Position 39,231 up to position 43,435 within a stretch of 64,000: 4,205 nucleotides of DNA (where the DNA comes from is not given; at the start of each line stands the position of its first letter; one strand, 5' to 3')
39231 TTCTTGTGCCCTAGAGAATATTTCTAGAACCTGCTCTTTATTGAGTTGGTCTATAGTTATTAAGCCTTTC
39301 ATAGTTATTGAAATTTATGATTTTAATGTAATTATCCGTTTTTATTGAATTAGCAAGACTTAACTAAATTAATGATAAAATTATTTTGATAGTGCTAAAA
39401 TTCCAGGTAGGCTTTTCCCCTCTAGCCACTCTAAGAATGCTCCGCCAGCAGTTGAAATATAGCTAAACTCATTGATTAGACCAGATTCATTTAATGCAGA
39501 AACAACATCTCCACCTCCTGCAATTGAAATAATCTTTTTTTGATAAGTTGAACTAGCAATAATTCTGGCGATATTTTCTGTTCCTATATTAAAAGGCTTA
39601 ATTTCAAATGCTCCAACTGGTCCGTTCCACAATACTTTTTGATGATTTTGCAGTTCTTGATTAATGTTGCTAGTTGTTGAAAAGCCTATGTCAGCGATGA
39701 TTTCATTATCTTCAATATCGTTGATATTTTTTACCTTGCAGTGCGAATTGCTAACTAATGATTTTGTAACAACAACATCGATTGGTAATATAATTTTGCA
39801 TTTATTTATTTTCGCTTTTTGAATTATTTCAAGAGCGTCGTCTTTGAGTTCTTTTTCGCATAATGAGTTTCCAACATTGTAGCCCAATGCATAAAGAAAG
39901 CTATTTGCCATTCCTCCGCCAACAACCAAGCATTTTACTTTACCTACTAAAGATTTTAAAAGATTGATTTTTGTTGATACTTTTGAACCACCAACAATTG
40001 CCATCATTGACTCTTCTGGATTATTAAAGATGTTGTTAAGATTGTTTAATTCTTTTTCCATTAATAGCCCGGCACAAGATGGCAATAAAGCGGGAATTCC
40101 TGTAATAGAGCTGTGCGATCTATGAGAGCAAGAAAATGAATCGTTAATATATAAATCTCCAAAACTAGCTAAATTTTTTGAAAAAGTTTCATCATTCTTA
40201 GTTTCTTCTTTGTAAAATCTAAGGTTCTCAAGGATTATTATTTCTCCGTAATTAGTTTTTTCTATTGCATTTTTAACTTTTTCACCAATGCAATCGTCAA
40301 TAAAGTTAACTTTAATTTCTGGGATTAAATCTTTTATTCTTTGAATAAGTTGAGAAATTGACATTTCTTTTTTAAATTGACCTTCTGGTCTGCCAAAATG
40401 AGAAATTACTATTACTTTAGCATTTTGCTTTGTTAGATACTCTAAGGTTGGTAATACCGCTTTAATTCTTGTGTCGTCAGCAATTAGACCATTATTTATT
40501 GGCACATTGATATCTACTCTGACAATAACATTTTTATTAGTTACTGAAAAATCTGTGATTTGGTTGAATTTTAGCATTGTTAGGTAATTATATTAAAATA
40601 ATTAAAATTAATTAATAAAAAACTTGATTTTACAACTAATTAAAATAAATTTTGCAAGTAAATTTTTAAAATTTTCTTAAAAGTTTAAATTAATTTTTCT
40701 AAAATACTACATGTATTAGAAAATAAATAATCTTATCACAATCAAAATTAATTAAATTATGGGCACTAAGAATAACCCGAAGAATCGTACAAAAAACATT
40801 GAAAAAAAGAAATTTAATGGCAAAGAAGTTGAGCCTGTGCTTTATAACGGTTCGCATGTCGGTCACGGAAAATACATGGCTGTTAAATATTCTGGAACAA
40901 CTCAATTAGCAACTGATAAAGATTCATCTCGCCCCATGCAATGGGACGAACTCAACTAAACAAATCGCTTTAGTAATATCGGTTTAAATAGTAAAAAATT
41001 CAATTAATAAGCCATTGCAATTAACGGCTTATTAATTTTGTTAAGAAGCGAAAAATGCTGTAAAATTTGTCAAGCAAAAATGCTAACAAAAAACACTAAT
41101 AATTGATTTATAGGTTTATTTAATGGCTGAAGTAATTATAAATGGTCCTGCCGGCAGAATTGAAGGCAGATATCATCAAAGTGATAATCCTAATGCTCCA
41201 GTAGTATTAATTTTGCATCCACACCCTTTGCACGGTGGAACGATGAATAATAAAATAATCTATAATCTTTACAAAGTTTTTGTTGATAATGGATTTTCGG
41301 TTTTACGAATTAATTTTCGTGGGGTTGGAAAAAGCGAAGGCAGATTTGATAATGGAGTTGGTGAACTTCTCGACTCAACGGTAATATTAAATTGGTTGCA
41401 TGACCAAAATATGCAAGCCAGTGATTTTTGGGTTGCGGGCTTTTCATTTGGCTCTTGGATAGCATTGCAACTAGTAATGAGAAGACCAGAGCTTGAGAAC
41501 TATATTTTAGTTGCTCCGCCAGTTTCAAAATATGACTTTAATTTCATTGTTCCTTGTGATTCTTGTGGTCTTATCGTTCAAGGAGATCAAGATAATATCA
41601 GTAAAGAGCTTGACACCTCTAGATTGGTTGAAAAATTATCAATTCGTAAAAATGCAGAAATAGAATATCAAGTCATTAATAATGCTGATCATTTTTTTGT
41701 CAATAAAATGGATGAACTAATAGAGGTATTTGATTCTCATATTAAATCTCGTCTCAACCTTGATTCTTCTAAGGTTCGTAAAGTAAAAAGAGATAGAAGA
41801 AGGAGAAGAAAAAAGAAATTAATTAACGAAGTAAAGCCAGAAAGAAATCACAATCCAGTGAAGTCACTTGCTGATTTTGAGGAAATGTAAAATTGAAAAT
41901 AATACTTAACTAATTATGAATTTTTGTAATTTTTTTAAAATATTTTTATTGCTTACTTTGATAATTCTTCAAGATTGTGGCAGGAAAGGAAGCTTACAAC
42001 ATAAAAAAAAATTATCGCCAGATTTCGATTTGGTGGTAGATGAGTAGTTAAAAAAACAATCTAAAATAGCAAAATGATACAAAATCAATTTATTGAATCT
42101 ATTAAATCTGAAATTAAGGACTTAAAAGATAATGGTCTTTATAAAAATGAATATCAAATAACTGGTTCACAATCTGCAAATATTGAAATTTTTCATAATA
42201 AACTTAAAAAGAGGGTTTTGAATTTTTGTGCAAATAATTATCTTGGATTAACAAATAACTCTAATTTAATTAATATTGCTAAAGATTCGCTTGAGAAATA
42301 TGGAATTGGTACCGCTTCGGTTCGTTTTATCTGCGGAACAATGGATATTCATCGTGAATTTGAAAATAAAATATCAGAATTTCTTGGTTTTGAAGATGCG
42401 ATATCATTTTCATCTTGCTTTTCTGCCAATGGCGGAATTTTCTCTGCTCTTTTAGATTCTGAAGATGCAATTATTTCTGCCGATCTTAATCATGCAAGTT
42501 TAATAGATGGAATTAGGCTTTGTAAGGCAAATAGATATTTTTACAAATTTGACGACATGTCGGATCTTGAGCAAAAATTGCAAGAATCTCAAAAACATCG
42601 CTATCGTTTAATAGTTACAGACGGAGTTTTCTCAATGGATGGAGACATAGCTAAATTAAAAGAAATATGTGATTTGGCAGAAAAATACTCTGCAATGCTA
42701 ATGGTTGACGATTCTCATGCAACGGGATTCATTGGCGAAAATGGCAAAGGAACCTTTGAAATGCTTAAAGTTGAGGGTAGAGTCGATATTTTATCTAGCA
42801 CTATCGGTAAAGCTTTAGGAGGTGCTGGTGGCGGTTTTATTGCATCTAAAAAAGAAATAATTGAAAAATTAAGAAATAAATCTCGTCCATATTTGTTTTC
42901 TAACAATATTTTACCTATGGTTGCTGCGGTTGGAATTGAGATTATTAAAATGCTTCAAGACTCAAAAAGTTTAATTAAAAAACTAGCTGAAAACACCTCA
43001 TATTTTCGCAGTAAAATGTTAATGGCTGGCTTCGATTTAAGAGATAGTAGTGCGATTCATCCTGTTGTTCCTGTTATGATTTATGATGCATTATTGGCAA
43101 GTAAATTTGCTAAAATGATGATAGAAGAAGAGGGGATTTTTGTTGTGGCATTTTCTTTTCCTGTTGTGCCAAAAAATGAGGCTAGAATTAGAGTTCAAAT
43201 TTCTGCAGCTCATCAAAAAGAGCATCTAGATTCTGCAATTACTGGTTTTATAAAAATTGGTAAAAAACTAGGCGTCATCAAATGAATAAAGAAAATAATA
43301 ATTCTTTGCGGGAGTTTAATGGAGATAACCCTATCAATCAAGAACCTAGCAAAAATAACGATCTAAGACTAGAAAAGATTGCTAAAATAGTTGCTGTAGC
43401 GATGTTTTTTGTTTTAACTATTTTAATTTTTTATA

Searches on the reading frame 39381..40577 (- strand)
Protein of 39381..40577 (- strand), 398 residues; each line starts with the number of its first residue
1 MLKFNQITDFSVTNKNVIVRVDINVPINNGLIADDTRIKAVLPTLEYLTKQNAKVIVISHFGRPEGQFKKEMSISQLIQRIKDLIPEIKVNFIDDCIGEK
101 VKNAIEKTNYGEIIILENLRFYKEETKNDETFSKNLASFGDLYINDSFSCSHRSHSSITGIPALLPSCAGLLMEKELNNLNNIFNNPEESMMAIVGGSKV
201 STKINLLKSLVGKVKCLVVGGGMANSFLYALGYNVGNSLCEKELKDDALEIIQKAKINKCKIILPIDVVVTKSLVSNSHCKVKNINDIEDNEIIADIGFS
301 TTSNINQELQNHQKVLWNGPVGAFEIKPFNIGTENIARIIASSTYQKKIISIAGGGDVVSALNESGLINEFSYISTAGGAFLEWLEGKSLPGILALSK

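Call 71: search_protein_families(library=pfam, proteins=[window:39381-40577:-], max_evalue=0.001)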
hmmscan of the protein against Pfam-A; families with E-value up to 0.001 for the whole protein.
window:39381-40577:- (398 aa): 1 family
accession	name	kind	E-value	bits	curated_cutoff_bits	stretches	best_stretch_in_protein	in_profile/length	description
PF00162.24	PGK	-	8e-141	469.9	27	1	7-388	1-379/379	Phosphoglycerate kinase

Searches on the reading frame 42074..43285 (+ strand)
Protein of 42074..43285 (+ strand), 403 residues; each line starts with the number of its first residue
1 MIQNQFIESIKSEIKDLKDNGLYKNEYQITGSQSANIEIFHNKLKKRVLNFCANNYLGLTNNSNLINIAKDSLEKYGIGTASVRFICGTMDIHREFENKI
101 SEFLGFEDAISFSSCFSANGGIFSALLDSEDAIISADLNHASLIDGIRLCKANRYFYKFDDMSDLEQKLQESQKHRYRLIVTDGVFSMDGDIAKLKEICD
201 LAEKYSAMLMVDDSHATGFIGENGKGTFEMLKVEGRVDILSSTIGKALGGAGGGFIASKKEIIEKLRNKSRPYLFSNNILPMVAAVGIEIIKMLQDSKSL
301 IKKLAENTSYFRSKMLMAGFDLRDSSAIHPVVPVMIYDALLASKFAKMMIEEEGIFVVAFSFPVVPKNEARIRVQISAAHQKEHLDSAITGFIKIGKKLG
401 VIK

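Call 71: search_protein_families(library=pfam, proteins=[window:42074-43285:+], max_evalue=0.001)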
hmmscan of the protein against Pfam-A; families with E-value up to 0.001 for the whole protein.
window:42074-43285:+ (403 aa): 5 families
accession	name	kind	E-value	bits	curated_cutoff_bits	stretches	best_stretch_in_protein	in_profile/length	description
PF00155.27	Aminotran_1_2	-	4.7e-59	200.8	19.7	1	47-390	2-359/361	Aminotransferase class I and II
PF00464.25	SHMT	-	3.1e-08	33.1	27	1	114-322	94-323/399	Serine hydroxymethyltransferase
PF00266.25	Aminotran_5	-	1.1e-05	25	21.5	1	89-267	41-222/371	Aminotransferase class-V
PF01041.23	DegT_DnrJ_EryC1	-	1.3e-05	25.1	19.8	1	93-262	26-190/360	DegT/DnrJ/EryC1/StrS aminotransferase family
PF01053.26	Cys_Met_Meta_PP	-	0.00026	20.1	27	1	93-220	54-181/381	Cys/Met metabolism PLP-dependent enzyme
